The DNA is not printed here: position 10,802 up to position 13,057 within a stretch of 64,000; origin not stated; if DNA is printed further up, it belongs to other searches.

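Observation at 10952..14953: Tandem paralogs of a 651-aa polytopic membrane protein of unknown function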

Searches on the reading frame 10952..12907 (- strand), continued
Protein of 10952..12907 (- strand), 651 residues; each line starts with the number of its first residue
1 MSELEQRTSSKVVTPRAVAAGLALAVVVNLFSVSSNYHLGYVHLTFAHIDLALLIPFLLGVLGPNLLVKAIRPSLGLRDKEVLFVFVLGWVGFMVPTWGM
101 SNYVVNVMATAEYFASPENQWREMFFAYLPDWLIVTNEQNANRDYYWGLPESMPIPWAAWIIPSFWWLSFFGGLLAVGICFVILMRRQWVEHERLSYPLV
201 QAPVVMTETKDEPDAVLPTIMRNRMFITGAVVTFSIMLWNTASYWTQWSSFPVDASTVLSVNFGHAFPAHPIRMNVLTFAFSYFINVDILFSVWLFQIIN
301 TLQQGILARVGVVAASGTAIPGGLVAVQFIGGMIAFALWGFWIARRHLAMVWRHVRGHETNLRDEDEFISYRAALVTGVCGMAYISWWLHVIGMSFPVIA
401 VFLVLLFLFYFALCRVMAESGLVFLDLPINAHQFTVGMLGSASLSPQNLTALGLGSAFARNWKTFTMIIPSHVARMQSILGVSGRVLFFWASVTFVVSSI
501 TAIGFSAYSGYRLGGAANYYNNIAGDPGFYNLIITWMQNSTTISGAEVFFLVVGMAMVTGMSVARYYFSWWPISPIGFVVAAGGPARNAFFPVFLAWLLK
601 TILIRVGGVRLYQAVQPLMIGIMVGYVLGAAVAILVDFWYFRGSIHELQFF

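Call 83: search_protein_families(library=pfam, proteins=[L072:7089-7880:+, L073:7164-7922:+, L075:3702-5144:+, L075:10634-11455:-, L061:16709-17881:-, L007:4037-5014:+, L023:4026-5144:+, L064:6575-7954:+, L077:6917-7912:+, L059:7624-8004:+], max_evalue=0.0001)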
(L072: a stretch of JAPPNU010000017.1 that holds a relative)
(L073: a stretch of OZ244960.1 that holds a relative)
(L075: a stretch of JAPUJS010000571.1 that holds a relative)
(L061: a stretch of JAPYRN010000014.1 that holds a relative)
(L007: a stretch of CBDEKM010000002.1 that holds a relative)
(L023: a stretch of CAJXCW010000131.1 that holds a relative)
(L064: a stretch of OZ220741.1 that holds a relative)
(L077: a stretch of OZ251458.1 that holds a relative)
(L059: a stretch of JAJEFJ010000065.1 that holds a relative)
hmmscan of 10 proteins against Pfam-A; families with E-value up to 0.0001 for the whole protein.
L072:7089-7880:+ (263 aa): 1 family
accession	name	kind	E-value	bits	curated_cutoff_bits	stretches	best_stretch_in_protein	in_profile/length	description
PF01261.30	AP_endonuc_2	-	2e-48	165.7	31.1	1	20-255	2-243/249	Xylose isomerase-like TIM barrel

L073:7164-7922:+ (252 aa): 1 family
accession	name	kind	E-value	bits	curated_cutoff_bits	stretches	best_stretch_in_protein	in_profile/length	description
PF05721.19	PhyH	-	3e-29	103.2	22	1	13-225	4-213/213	Phytanoyl-CoA dioxygenase (PhyH)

L075:3702-5144:+ (480 aa): 1 family
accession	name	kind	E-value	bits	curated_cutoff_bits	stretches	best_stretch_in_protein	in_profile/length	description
PF06917.19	Pectate_lyase_2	-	4.4e-08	32.7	26.6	1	69-197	30-149/491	Periplasmic pectate lyase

L075:10634-11455:- (273 aa): 1 family
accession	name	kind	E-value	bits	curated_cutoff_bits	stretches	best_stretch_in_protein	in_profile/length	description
PF05721.19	PhyH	-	7.9e-20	72.5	22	1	34-225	5-213/213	Phytanoyl-CoA dioxygenase (PhyH)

L061:16709-17881:- (390 aa): 20 families
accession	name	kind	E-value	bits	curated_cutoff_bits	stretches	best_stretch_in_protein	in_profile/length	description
PF07719.23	TPR_2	-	1.2e-47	156.5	27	2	226-253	6-33/34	Tetratricopeptide repeat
PF00515.34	TPR_1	-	1.9e-45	151.3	27.8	3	227-253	7-33/34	Tetratricopeptide repeat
PF13414.12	TPR_11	-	2.3e-44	149.2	26.8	3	228-266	1-39/42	TPR repeat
PF13431.12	TPR_17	-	6.7e-43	141.8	24.4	0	244-275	2-33/34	Tetratricopeptide repeat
PF13432.12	TPR_16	-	6.5e-39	132.4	32.7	3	226-289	2-65/65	Tetratricopeptide repeat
PF14559.12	TPR_19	-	3.1e-37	127.2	25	4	336-385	4-53/68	Tetratricopeptide repeat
PF13181.12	TPR_8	-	5.4e-36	120.1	25.7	1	222-253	2-33/34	Tetratricopeptide repeat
PF13428.12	TPR_14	-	4.6e-30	101.5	23.5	0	224-262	4-42/44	Tetratricopeptide repeat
PF13424.12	TPR_12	-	2.3e-24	85.8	30.1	2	227-282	9-72/77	Tetratricopeptide repeat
PF13371.12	TPR_9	-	8.5e-23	80.6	35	1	299-361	5-67/73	Tetratricopeptide repeat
PF12895.13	ANAPC3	-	2.3e-18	66.7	27.2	0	50-129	4-82/82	Anaphase-promoting complex, cyclosome, subunit 3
PF23914.1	TPR_CcmH_CycH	-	3.4e-18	66.4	42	0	86-154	33-101/158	Cytochrome c-type biogenesis protein H TPR domain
PF07721.20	TPR_4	-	6e-17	60.9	27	0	174-196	4-26/26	Tetratricopeptide repeat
PF13174.12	TPR_6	-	4.9e-16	58.6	26.3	0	226-254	5-33/33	Tetratricopeptide repeat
PF13176.12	TPR_7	-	2e-15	55.9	27.9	0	292-321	2-33/36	Tetratricopeptide repeat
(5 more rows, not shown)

L007:4037-5014:+ (325 aa): 4 families
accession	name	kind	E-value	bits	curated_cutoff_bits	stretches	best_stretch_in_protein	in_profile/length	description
PF13561.12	adh_short_C2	-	2.6e-57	194.5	27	1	81-314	5-235/236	Enoyl-(Acyl carrier protein) reductase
PF00106.31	adh_short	-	4.5e-46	157.2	26.6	1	73-267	1-193/195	short chain dehydrogenase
PF08659.16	KR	-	4.2e-11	43.5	22.6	1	74-235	2-161/180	KR domain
PF23441.1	SDR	-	5.7e-10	39.5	27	1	70-316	5-257/258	SDR-like rossmann domain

L023:4026-5144:+ (372 aa): 2 families
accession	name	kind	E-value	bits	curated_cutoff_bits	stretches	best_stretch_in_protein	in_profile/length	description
PF00155.27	Aminotran_1_2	-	9.1e-41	140.7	19.7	1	83-362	63-358/361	Aminotransferase class I and II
PF00266.25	Aminotran_5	-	4.3e-06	26.4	21.5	1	138-202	115-177/371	Aminotransferase class-V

L064:6575-7954:+ (459 aa): 1 family
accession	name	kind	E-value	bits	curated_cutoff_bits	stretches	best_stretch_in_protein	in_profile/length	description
PF20094.4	GWxTD_dom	-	5.8e-09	36.4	26.9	1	293-413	29-141/172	GWxTD domain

L077:6917-7912:+ (331 aa): 1 family
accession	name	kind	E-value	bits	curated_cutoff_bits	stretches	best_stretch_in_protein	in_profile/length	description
PF14054.11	DUF4249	-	4.9e-08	33.3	28.5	1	44-320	10-267/269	Domain of unknown function (DUF4249)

L059:7624-8004:+ (126 aa): 1 family
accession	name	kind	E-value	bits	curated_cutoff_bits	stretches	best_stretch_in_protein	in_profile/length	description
PF01850.27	PIN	-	5.5e-17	62.9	23.6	1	5-120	2-118/120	PIN domain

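Call 89: search_protein_families(library=pfam, proteins=[P0185, P0177, P0195, P0201, P0250, P0264, P0220, P0245], max_evalue=0.001)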
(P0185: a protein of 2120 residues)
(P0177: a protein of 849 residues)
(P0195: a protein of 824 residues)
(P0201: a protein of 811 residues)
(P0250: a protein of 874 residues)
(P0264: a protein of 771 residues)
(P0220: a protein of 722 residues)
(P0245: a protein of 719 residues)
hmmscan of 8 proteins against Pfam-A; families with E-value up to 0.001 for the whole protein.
P0185 (2120 aa): 4 families
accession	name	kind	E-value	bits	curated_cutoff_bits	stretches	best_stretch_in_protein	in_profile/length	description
PF20581.3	DUF6785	-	9e-120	401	25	1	1483-1983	1-498/498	Family of unknown function (DUF6785)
PF20580.3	DUF6784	-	3.2e-29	101.5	26.4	1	2018-2110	1-93/101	Domain of unknown function (DUF6784)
PF02687.27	FtsX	-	1.1e-10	42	25.5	1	1190-1301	4-117/120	FtsX-like permease C-terminal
PF12704.14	MacB_PCD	-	2e-05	25.4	27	1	975-1083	77-173/207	MacB-like periplasmic core domain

P0177 (849 aa): 2 families
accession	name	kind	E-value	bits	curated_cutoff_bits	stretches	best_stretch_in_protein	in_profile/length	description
PF20581.3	DUF6785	-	5e-115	385.3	25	1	13-518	1-498/498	Family of unknown function (DUF6785)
PF20580.3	DUF6784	-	2.5e-24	85.8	26.4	1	745-830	2-87/101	Domain of unknown function (DUF6784)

P0195 (824 aa): 2 families
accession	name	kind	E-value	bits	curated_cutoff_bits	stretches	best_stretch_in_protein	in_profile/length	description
PF20581.3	DUF6785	-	1.8e-114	383.5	25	1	17-514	1-498/498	Family of unknown function (DUF6785)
PF20580.3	DUF6784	-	1.2e-28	99.7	26.4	1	725-816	4-95/101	Domain of unknown function (DUF6784)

P0201 (811 aa): 2 families
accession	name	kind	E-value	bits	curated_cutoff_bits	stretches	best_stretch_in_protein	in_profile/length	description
PF20581.3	DUF6785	-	3.9e-114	382.4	25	1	204-648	54-498/498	Family of unknown function (DUF6785)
PF20580.3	DUF6784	-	2.4e-28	98.7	26.4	1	709-803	1-95/101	Domain of unknown function (DUF6784)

P0250 (874 aa): 2 families
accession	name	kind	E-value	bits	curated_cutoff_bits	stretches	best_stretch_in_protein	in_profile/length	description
PF20581.3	DUF6785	-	8.3e-103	345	25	1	16-521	1-498/498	Family of unknown function (DUF6785)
PF20580.3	DUF6784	-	6.9e-24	84.4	26.4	1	771-861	3-93/101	Domain of unknown function (DUF6784)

P0264 (771 aa): 2 families
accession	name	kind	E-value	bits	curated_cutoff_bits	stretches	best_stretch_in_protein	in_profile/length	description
PF20581.3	DUF6785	-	3e-106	356.4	25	2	147-633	39-497/498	Family of unknown function (DUF6785)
PF20580.3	DUF6784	-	2.9e-28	98.4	26.4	1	669-763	1-95/101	Domain of unknown function (DUF6784)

P0220 (722 aa): 2 families
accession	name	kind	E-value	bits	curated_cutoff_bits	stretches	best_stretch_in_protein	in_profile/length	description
PF20581.3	DUF6785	-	1.4e-107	360.7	25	1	81-585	2-498/498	Family of unknown function (DUF6785)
PF20580.3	DUF6784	-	1e-23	83.9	26.4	1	620-715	1-96/101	Domain of unknown function (DUF6784)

P0245 (719 aa): 2 families
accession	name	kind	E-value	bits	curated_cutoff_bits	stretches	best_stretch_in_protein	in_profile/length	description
PF20581.3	DUF6785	-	1.9e-96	324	25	1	98-585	11-498/498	Family of unknown function (DUF6785)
PF20580.3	DUF6784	-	2.8e-27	95.3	26.4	1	620-711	2-95/101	Domain of unknown function (DUF6784)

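Call 94: search_protein_families(library=ncbifam, proteins=[L071:1828-3810:+], max_evalue=0.00001)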
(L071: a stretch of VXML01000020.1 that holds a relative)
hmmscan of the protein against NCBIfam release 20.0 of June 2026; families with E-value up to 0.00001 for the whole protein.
L071:1828-3810:+ (660 aa): 0 families
